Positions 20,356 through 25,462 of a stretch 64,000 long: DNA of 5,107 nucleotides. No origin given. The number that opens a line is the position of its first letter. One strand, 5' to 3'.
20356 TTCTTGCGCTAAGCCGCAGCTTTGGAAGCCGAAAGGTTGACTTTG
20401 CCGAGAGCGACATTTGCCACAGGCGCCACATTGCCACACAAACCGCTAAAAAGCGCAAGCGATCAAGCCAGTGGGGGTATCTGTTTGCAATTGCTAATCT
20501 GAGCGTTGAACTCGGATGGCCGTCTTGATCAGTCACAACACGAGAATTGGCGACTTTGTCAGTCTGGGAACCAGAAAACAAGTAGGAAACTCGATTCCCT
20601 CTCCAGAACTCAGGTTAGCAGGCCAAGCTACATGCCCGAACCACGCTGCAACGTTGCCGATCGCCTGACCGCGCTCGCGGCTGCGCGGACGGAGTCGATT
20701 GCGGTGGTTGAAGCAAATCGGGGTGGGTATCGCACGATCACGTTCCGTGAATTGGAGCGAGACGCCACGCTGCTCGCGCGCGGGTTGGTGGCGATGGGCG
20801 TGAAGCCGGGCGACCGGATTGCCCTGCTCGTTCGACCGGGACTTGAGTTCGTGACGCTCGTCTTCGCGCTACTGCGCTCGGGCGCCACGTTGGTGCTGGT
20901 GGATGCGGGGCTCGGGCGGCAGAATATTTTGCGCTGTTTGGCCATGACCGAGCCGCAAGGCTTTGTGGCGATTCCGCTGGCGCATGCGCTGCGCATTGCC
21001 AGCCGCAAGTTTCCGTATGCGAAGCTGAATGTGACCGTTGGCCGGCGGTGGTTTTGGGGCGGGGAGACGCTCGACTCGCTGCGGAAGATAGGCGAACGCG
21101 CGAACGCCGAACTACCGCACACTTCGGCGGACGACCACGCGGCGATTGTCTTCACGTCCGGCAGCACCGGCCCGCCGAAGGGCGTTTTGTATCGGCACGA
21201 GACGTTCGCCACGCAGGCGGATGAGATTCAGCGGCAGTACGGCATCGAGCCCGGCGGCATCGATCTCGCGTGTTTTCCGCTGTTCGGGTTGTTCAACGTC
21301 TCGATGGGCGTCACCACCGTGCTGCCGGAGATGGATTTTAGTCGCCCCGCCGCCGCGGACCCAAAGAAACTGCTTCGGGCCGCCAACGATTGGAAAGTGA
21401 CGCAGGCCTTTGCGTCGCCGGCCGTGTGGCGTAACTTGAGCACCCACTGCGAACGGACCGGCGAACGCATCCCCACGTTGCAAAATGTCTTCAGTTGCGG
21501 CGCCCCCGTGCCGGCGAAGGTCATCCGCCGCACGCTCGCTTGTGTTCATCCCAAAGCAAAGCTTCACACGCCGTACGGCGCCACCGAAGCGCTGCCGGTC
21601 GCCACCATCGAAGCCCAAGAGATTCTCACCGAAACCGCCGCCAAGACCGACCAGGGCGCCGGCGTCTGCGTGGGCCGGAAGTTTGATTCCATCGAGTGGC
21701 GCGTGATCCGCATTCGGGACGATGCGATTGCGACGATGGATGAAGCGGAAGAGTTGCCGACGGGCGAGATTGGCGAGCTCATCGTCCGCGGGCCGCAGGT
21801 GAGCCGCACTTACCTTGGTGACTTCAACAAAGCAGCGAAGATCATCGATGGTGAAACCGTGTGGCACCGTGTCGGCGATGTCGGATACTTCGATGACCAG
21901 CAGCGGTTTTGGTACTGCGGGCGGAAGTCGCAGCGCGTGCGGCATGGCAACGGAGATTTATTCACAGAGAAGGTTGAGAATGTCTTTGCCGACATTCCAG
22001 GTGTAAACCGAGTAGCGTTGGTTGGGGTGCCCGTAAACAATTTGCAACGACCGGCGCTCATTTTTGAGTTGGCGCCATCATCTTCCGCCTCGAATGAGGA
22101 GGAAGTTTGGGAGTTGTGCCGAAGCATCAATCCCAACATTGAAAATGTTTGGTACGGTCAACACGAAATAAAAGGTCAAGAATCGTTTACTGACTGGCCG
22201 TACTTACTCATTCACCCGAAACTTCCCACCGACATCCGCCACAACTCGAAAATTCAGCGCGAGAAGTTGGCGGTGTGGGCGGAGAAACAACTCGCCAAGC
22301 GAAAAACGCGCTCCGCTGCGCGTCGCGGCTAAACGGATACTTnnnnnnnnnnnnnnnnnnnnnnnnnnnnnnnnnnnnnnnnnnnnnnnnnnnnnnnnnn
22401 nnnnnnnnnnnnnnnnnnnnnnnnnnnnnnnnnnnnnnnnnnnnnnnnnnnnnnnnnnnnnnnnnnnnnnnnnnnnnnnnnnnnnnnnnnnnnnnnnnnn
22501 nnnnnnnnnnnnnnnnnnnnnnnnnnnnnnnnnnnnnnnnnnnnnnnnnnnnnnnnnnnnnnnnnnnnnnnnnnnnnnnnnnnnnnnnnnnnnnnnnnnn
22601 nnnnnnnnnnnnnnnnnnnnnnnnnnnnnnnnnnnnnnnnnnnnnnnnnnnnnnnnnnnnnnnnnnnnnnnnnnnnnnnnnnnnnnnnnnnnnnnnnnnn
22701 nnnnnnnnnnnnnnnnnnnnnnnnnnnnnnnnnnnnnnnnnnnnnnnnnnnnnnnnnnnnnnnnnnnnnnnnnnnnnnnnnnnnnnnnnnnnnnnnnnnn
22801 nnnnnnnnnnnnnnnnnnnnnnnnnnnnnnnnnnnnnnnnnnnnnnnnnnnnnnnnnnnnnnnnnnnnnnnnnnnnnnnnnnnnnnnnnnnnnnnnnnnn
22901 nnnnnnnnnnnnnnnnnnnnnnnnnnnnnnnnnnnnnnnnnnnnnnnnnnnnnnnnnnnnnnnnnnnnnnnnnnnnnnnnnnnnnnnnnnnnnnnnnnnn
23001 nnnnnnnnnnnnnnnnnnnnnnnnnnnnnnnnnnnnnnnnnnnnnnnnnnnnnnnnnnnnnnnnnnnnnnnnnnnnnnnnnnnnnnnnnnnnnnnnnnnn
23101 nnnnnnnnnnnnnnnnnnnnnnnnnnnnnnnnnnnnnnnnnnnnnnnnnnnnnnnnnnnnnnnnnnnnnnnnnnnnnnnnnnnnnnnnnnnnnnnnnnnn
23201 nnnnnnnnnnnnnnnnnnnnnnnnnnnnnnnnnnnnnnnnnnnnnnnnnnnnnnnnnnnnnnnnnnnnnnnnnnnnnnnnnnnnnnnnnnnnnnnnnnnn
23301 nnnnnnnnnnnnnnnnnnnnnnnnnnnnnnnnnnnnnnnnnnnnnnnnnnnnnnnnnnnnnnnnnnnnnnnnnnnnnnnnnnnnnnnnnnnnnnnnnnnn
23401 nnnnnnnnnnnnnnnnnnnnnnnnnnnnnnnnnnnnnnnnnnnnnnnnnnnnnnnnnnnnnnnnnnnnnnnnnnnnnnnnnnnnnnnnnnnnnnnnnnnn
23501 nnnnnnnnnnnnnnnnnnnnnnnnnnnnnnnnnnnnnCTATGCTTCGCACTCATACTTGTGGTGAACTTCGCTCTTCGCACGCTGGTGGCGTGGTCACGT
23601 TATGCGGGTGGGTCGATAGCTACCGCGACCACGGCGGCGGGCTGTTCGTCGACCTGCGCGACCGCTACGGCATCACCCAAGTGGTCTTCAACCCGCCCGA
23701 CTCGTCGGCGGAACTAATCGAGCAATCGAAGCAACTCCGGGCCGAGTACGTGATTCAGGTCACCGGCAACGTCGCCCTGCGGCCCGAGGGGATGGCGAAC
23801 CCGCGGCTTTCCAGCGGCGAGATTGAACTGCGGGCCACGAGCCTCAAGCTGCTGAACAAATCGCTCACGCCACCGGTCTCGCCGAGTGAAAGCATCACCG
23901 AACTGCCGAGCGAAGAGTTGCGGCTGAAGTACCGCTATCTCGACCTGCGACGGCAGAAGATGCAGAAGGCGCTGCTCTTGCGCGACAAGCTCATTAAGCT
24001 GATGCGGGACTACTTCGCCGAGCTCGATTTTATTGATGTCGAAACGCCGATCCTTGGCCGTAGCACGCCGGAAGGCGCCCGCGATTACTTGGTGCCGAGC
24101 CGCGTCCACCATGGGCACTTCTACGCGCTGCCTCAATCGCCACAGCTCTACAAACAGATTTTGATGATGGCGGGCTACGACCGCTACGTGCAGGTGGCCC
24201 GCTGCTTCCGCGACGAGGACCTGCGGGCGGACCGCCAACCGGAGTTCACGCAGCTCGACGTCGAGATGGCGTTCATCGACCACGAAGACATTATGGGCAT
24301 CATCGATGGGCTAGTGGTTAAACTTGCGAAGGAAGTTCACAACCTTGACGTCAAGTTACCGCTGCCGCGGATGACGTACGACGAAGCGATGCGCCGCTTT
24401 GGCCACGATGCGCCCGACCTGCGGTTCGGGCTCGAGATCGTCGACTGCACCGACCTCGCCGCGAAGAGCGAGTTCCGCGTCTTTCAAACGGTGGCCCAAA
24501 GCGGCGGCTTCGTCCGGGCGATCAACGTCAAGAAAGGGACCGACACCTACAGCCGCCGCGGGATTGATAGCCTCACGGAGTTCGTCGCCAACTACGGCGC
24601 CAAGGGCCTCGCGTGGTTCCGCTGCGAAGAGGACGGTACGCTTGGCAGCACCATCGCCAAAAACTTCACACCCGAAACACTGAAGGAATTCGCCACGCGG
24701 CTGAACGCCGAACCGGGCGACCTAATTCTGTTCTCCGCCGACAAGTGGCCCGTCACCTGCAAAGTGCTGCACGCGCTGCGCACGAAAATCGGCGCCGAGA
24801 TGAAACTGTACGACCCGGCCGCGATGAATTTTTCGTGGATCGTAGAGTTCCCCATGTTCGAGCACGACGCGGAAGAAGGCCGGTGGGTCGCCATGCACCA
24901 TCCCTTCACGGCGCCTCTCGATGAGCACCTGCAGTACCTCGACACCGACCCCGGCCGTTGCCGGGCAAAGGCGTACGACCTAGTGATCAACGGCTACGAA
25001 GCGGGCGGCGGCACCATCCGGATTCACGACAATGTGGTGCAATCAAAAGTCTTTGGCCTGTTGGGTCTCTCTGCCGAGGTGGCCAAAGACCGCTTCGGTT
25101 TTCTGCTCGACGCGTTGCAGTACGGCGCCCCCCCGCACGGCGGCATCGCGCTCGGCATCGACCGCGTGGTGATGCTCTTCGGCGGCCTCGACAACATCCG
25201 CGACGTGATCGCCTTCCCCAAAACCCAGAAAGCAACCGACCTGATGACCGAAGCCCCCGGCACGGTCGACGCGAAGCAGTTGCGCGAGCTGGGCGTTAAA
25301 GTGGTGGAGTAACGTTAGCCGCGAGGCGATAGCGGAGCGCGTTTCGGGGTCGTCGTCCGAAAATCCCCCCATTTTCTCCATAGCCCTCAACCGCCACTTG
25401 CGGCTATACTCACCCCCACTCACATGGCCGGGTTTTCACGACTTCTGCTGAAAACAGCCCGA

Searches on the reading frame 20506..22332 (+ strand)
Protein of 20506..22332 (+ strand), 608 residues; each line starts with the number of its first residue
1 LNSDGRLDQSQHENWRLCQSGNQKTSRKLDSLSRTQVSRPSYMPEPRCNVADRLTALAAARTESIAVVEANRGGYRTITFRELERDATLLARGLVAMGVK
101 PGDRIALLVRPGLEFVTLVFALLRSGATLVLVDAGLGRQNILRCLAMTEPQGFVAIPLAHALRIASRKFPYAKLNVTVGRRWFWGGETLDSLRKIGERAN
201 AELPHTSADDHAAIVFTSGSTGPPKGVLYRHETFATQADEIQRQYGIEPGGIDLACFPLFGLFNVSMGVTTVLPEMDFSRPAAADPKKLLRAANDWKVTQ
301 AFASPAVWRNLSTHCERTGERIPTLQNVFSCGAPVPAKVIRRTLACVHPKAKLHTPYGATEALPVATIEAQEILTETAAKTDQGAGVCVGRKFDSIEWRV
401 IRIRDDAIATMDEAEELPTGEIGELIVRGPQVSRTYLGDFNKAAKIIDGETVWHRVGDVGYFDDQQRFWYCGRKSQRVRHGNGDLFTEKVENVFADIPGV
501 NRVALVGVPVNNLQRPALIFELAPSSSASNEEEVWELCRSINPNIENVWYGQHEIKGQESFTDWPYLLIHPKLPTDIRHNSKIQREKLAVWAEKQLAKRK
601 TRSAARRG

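Call 12: search_protein_families(library=pfam, proteins=[window:20506-22332:+], max_evalue=0.001)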
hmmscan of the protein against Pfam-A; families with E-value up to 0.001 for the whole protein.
window:20506-22332:+ (608 aa): 1 family
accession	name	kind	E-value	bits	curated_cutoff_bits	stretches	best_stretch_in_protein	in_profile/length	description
PF00501.34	AMP-binding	-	2.2e-55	188.4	29.9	1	58-437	5-384/384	AMP-binding enzyme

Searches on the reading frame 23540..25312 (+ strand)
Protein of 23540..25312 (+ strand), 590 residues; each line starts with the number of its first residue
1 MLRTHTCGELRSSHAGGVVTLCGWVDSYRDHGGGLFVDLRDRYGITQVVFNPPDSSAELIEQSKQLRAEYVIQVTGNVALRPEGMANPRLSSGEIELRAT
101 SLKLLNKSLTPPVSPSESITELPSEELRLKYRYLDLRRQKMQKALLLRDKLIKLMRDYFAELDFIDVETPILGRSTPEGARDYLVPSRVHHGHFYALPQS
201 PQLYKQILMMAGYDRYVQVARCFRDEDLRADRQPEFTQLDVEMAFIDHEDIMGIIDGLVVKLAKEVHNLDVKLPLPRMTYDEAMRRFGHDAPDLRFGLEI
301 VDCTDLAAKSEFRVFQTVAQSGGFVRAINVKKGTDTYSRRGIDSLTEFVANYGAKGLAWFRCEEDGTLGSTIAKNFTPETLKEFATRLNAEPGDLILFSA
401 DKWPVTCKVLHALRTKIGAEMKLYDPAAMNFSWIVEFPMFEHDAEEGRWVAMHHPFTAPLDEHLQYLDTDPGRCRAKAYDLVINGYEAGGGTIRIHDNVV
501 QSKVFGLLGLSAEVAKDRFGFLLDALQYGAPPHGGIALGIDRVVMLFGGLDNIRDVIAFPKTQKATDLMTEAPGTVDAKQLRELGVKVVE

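Call 12: search_protein_families(library=pfam, proteins=[window:23540-25312:+], max_evalue=0.001)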
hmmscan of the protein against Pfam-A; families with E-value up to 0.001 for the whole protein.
window:23540-25312:+ (590 aa): 4 families
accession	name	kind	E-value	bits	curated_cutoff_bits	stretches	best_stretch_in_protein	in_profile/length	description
PF00152.25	tRNA-synt_2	-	4.6e-119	397.5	25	1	124-563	1-308/308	tRNA synthetases class II (D, K and N)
PF02938.19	GAD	-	5.9e-24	84.6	23.4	1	315-410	1-95/95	GAD domain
PF01336.31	tRNA_anti-codon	-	2.2e-17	63.2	27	1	19-105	1-75/75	OB-fold nucleic acid binding domain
PF01409.25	tRNA-synt_2d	-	0.00012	22.2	19.8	0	215-272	104-159/246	tRNA synthetases class II core domain (F)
